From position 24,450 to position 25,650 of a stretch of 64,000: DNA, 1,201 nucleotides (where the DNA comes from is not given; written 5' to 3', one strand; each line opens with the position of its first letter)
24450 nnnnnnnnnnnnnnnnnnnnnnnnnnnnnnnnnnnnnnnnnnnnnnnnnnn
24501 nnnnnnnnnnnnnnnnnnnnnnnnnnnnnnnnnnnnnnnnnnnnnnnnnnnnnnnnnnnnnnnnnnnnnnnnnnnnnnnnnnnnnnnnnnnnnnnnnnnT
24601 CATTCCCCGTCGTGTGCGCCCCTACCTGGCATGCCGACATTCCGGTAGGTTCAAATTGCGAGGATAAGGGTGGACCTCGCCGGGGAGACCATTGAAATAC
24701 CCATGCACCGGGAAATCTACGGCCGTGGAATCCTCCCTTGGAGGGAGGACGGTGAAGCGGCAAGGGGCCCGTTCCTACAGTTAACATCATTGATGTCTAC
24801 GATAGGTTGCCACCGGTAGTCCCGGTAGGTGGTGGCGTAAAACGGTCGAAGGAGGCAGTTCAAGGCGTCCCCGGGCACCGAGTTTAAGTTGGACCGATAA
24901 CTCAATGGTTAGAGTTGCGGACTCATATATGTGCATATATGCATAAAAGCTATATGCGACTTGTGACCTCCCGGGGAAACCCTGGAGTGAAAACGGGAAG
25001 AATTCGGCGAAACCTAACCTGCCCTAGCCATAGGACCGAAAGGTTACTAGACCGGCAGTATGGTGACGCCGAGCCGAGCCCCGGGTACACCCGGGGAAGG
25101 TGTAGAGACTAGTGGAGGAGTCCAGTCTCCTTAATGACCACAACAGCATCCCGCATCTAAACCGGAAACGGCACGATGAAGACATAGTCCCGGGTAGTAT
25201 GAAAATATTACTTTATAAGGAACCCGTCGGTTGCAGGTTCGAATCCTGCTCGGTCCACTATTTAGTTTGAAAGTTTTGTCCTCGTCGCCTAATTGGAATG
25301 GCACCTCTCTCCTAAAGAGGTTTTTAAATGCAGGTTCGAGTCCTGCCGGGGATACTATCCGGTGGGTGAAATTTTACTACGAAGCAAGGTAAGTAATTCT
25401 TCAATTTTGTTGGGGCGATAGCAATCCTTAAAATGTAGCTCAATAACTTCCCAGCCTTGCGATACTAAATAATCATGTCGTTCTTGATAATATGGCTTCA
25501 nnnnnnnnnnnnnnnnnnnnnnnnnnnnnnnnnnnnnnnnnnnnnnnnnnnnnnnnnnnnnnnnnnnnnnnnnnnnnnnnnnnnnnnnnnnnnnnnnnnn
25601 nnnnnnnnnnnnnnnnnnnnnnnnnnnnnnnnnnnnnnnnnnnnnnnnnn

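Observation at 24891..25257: tRNA-Met/Ile(CAU) interrupted by a ~294-nt ORF-less group-I-like intron in the anticodon loop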

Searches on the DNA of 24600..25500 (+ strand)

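Call 4: search_rna_families(source=window, start=24600, end=25500, threshold=evalue, max_evalue=10, show_alignments=5)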
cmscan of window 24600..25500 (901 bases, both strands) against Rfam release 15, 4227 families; matches with E-value up to 10: 11.
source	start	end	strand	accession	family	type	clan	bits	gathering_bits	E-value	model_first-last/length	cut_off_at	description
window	25278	25354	+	RF00005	tRNA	Gene; tRNA;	CL00001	52.8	29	2.4e-10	1-71/71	no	tRNA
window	24942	25211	+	RF00028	Intron_gpI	Intron;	-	44.6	50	5.7e-10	1-253/253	no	Group I catalytic intron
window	25220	25258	-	RF04354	Plastid-ycf2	Cis-reg;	-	22.6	65.7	0.054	1-75/75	no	Plastid-ycf2 5UTR RNA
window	25223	25257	-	RF04351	Plastid-psbl-rps4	Cis-reg;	-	17.2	68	1.2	1-53/53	no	Plastid-psbl-rps4 3UTR RNA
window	25184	25280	+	RF02435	SpF41_sRNA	Gene; sRNA;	-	17.2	52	8.9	1-105/105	no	Streptococcus sRNA SpF41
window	25067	25108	+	RF03059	raiA-hairpin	Gene; sRNA;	-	17.1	43.7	2.6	1-48/48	no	raiA-hairpin RNA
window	25308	25419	+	RF02553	YrlA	Gene; sRNA;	-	16.8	69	1.7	1-114/114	no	Y RNA-like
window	25229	25249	+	RF00005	tRNA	Gene; tRNA;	CL00001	14.9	29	6.3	44-63/71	no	tRNA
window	24911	25004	+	RF02483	GlsR20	Gene; snRNA; snoRNA; HACA-box;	-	13.6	100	7.6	1-107/107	no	Small nucleolar RNA GlsR20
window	24647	24768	+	RF02204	WT1-AS_2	Gene; lncRNA;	-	12.7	45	7.8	1-137/137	no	WT1 antisense RNA conserved region 2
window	25213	25234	+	RF01906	HOTAIR_3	Gene; lncRNA;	-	11.5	80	9.1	1-98/98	no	HOTAIR conserved region 3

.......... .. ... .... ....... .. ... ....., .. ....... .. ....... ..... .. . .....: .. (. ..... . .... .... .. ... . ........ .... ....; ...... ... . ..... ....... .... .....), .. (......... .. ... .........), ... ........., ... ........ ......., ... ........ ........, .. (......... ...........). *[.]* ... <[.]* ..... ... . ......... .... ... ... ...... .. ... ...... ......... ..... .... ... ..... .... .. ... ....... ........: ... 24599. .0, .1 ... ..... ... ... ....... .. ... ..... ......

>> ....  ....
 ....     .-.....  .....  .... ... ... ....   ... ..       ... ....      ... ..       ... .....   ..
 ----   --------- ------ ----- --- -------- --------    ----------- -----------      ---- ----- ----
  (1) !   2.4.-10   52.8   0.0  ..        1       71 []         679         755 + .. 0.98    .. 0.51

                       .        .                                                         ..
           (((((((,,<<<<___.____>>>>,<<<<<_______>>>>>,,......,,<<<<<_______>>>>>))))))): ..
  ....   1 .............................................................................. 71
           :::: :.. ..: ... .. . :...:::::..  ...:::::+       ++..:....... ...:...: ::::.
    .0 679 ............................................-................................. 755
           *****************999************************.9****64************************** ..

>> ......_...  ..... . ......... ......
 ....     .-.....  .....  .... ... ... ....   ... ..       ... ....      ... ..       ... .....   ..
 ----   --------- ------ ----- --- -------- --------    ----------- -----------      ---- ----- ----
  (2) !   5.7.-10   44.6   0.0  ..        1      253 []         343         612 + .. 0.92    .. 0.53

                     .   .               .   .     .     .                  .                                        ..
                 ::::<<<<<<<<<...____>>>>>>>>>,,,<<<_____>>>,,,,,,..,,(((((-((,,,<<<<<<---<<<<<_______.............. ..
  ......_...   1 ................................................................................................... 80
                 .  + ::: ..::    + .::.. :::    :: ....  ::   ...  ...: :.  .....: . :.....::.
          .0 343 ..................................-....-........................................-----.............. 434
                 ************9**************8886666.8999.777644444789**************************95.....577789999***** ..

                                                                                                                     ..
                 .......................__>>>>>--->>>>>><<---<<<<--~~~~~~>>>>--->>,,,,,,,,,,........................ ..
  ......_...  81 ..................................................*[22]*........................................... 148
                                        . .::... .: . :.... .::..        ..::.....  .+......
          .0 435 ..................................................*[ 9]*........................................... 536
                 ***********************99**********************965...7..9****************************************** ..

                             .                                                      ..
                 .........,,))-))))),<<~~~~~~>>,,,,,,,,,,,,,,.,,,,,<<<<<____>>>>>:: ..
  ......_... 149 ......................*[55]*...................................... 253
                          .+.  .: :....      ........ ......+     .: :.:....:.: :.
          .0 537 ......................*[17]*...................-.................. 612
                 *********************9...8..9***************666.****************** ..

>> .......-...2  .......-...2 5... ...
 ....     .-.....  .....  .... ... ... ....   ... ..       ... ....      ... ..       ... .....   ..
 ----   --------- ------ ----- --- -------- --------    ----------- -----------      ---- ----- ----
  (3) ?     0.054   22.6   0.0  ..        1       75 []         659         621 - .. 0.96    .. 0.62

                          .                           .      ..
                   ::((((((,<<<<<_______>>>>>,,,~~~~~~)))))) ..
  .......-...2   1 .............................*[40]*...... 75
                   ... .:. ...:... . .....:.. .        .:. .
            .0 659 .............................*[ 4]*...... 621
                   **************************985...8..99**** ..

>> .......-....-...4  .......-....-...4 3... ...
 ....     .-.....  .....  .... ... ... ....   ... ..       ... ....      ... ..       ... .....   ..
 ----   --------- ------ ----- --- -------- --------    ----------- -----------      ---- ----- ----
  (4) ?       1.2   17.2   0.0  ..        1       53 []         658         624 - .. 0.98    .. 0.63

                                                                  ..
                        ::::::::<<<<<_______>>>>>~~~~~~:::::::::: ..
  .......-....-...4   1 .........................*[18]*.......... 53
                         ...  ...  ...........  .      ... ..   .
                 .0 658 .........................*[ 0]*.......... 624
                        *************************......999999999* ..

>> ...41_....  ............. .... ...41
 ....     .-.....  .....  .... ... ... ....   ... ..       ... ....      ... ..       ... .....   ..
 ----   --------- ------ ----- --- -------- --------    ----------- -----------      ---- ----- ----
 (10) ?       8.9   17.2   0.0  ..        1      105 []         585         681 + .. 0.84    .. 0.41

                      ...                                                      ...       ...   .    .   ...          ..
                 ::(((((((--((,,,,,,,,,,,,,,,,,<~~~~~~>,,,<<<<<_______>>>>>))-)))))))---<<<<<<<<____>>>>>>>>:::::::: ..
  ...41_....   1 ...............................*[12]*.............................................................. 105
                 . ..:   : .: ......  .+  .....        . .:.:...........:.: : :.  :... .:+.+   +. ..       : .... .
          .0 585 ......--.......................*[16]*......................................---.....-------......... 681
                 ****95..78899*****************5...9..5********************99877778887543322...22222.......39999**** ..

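Call 6: search_dna_similar(query=window:24880-25270:+, collection=phages, mode=distant, max_rows=40)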
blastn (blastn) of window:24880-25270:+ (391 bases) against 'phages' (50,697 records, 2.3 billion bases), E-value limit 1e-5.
No match.

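Call 74: search_dna_similar(query=window:24990-25200:+, collection=phages, mode=distant, max_evalue=10, max_rows=25)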
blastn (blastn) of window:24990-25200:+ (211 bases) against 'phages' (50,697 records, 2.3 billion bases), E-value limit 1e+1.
Records with a match: 15; places in all: 15; records where one place covers at least 80% of the query: 0.
Best place of each record, by identity: 95-99% 4; 90-95% 2; 80-90% 5; 60-80% 4.
By first word of the organism name: uncultured 4; Flavobacterium 4; Synechococcus 2; Agrobacterium 2; Caulobacter 2; Gordonia 1.
By host as written in the record: - 4; Flavobacterium sp. LMO8 4; Synechococcus sp. CBW1002 2; Agrobacterium tumefaciens C58 2; Caulobacter vibrioides CB15 2; Gordonia terrae 3612 1.
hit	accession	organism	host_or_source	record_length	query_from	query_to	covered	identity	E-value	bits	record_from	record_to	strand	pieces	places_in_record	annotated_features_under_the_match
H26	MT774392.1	uncultured phage cr128_1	human feces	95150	95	151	27%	80.7%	3e-5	55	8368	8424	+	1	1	none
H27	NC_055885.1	uncultured phage cr128_1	human feces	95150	95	151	27%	80.7%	3e-5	55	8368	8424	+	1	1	none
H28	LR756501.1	uncultured phage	metagenomic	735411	107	163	27%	78.9%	5e-3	46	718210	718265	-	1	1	record has no annotation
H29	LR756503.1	uncultured phage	metagenomic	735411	107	163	27%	78.9%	5e-3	46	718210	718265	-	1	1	record has no annotation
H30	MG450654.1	Synechococcus phage S-CBWM1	Synechococcus sp. CBW1002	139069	80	123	21%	81.8%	2e-2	45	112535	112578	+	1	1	PsbA | group I intron | homing endonuclease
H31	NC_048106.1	Synechococcus phage S-CBWM1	Synechococcus sp. CBW1002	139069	80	123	21%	81.8%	2e-2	45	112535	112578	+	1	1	photosystem II D1 | group I intron | homing endonuclease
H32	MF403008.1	Agrobacterium phage Atu_ph07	Agrobacterium tumefaciens C58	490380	80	123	21%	79.5%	7e-1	40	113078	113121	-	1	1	none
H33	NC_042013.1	Agrobacterium phage Atu_ph07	Agrobacterium tumefaciens C58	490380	80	123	21%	79.5%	7e-1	40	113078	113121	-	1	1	none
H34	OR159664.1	Gordonia Phage JonJames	Gordonia terrae 3612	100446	100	133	16%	82.4%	8e+0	36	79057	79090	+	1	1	138: hypothetical protein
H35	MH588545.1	Caulobacter phage CcrPW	Caulobacter vibrioides CB15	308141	147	170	11%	91.7%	8e+0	36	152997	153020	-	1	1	rIIA lysis inhibitor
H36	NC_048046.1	Caulobacter phage CcrPW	Caulobacter vibrioides CB15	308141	147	170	11%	91.7%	8e+0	36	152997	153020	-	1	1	RIIA lysis inhibitor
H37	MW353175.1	Flavobacterium phage vB_FspM_immuto_2-6A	Flavobacterium sp. LMO8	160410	107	129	11%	95.7%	2e+0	38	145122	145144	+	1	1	hypothetical protein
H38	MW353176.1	Flavobacterium phage vB_FspM_immuto_3-5A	Flavobacterium sp. LMO8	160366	107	129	11%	95.7%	2e+0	38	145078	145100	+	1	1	hypothetical protein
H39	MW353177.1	Flavobacterium phage vB_FspM_immuto_13-6C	Flavobacterium sp. LMO8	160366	107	129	11%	95.7%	2e+0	38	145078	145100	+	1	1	hypothetical protein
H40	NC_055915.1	Flavobacterium phage vB_FspM_immuto_2-6A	Flavobacterium sp. LMO8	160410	107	129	11%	95.7%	2e+0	38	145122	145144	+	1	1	hypothetical protein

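Call 75: get_annotated_region(hit=H26, flank=1500)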
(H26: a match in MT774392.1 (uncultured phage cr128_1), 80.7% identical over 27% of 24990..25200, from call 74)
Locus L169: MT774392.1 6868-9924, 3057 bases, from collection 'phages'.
description: Uncultured phage cr128_1, complete genome.
organism: uncultured phage cr128_1 (NCBI taxid 2772076)
taxonomy: Viruses; Duplodnaviria; Heunggongvirae; Uroviricota; Caudoviricetes; Crassvirales; Steigviridae; Asinivirinae; Mahlunavirus; Mahlunavirus rarus
host: -; source: human feces; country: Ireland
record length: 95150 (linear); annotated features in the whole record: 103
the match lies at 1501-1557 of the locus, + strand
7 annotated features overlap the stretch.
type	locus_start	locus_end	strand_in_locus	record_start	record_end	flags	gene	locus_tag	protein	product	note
CDS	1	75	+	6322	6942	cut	-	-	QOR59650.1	hypothetical protein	gp_25373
tRNA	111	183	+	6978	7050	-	-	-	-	tRNA-Arg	-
tRNA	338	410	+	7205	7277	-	-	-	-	tRNA-Arg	-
CDS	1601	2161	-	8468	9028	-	-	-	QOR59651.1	hypothetical protein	gp_25376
CDS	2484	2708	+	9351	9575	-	-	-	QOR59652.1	hypothetical protein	gp_25377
CDS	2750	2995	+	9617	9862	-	-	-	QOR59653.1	hypothetical protein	gp_25378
CDS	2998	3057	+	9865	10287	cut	-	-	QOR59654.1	hypothetical protein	gp_25379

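Call 76: get_annotated_region(hit=H28, flank=1500)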
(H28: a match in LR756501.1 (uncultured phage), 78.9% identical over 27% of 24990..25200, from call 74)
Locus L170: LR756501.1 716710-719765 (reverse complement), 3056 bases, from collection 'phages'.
description: uncultured phage genome assembly, chromosome: 1.
organism: uncultured phage (NCBI taxid 278008)
taxonomy: Viruses; environmental samples
host: -; source: metagenomic; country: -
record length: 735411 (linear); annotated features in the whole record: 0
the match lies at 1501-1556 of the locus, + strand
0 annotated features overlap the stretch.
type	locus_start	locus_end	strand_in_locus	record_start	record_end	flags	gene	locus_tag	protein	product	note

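Call 77: get_annotated_region(hit=H32, flank=1500)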
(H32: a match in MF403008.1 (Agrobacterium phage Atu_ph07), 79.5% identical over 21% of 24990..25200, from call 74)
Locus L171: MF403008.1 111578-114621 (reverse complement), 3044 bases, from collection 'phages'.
description: Agrobacterium phage Atu_ph07, complete genome.
organism: Agrobacterium phage Atu_ph07 (NCBI taxid 2024264)
taxonomy: Viruses; Duplodnaviria; Heunggongvirae; Uroviricota; Caudoviricetes; Polybotosvirus; Polybotosvirus Atuph07
host: Agrobacterium tumefaciens C58; source: -; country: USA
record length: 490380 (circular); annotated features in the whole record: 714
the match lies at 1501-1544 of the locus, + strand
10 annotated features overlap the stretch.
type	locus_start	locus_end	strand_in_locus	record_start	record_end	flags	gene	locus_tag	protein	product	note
CDS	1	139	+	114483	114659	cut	-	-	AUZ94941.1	hypothetical protein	-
CDS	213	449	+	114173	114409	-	-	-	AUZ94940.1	hypothetical protein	-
CDS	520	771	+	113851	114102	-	-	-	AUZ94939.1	hypothetical protein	-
CDS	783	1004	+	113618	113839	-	-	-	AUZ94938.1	hypothetical protein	-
CDS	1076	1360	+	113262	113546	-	-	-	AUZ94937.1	hypothetical protein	-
CDS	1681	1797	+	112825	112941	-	-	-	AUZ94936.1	hypothetical protein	-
CDS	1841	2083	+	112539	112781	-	-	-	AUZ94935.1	hypothetical protein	-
CDS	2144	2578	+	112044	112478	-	-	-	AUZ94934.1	hypothetical protein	-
CDS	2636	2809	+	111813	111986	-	-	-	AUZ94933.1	hypothetical protein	-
CDS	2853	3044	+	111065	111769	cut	-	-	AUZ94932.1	hypothetical protein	-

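Call 79: search_rna_families(sources=[L169, L170, L171], threshold=evalue, max_evalue=0.01)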
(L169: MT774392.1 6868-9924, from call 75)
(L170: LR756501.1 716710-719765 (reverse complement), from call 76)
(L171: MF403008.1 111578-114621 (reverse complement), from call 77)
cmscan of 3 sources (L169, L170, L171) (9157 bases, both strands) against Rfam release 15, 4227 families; matches with E-value up to 0.01: 5.
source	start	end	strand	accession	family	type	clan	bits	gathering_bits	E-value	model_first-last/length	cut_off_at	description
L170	1376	1607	+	RF00028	Intron_gpI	Intron;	-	96.1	50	2.2e-24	1-253/253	no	Group I catalytic intron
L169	1354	1623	+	RF00028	Intron_gpI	Intron;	-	86.1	50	2.3e-21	1-253/253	no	Group I catalytic intron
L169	111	182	+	RF00005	tRNA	Gene; tRNA;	CL00001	60.8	29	1.5e-11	1-71/71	no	tRNA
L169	338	409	+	RF00005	tRNA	Gene; tRNA;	CL00001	58.5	29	6.5e-11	1-71/71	no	tRNA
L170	1035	1378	+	RF00023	tmRNA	Gene;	CL00001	21.1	47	2.2e-05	1-374/374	no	transfer-messenger RNA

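Call 81: search_rna_families(source=L171, start=1300, end=1800, threshold=evalue, max_evalue=10)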
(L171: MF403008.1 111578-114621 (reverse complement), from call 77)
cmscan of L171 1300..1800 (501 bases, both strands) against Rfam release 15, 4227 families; matches with E-value up to 10: 2.
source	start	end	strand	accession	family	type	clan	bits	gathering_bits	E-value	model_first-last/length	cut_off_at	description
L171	1402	1663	+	RF00028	Intron_gpI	Intron;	-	48.9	50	1.6e-11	1-253/253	no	Group I catalytic intron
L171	1424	1453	+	RF00011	RNaseP_bact_b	Gene; ribozyme;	CL00002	11.1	97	1.1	187-216/365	no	Bacterial RNase P class B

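Call 83: search_dna_similar(query=L171:1371-1732:+, collection=phages, mode=distant, max_evalue=0.001, max_rows=25)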
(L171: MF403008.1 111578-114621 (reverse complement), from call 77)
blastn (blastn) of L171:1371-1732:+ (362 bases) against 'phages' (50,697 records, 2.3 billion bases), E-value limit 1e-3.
Records with a match: 25; places in all: 25; records where one place covers at least 80% of the query: 2.
Best place of each record, by identity: >=99% 2; 95-99% 9; 80-90% 7; 60-80% 7.
By first word of the organism name: Alteromonas 5; uncultured 4; Prochlorococcus 4; Agrobacterium 2; Bacillus 2; Cyanophage 2; Synechococcus 2; Kolpuevirus 1; Pelagibacter 1; Microcoleus 1; and 1 more.
By host as written in the record: - 8; Alteromonas macleodii str. 'Balearic Sea AD45' 5; Agrobacterium tumefaciens C58 2; Bacillus anthracis 2; Prochlorococcus marinus MIT9312 2; Synechococcus sp. WH8017 2; Synechoccus sp. 2; Bacteroides cellulosilyticus 1; and 1 more.
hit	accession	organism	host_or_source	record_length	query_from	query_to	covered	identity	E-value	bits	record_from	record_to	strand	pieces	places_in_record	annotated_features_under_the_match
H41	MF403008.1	Agrobacterium phage Atu_ph07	Agrobacterium tumefaciens C58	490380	1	362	100%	100.0%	0e+0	654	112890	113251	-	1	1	hypothetical protein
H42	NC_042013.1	Agrobacterium phage Atu_ph07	Agrobacterium tumefaciens C58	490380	1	362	100%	100.0%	0e+0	654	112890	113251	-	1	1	hypothetical protein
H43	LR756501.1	uncultured phage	metagenomic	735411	7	201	54%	73.5%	7e-23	113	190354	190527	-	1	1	record has no annotation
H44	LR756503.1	uncultured phage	metagenomic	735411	7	201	54%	73.5%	7e-23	113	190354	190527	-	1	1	record has no annotation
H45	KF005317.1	Alteromonas phage vB_AmaP_AD45-P1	Alteromonas macleodii str. 'Balearic ...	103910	88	174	24%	77.5%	1e-6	60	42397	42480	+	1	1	none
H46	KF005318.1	Alteromonas phage vB_AmaP_AD45-P3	Alteromonas macleodii str. 'Balearic ...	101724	88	174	24%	77.5%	1e-6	60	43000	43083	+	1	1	none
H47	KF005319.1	Alteromonas phage vB_AmaP_AD45-P4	Alteromonas macleodii str. 'Balearic ...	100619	88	174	24%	77.5%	1e-6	60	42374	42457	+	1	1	none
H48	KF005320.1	Alteromonas phage vB_AmaP_AD45-P2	Alteromonas macleodii str. 'Balearic ...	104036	88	174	24%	77.5%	1e-6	60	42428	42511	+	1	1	none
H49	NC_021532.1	Alteromonas phage vB_AmaP_AD45-P1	Alteromonas macleodii str. 'Balearic ...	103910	88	174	24%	77.5%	1e-6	60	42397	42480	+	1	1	none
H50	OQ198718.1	Kolpuevirus sp. 'frurule'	Bacteroides cellulosilyticus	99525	249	311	17%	84.4%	3e-9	68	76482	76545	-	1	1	none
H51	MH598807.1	Pelagibacter phage HTVC120P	Candidatus Pelagibacter sp. HTCC7211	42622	119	178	17%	80.0%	2e-4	53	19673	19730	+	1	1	none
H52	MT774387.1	uncultured phage cr111_1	human feces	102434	262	314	15%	86.8%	1e-6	60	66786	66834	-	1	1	none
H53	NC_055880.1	uncultured phage cr111_1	human feces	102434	262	314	15%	86.8%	1e-6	60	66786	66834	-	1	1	none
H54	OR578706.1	Microcoleus phage My-WqHQDG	river water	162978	257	311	15%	81.8%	2e-5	55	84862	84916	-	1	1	tRNA-Arg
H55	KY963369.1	Bacillus phage Tavor_SA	Bacillus anthracis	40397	123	175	15%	81.1%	2e-4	52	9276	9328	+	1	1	none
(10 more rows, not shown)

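Call 85: get_annotated_region(hit=H43, flank=700)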
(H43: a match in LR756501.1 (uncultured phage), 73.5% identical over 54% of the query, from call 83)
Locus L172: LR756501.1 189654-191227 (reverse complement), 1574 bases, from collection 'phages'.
description: uncultured phage genome assembly, chromosome: 1.
organism: uncultured phage (NCBI taxid 278008)
taxonomy: Viruses; environmental samples
host: -; source: metagenomic; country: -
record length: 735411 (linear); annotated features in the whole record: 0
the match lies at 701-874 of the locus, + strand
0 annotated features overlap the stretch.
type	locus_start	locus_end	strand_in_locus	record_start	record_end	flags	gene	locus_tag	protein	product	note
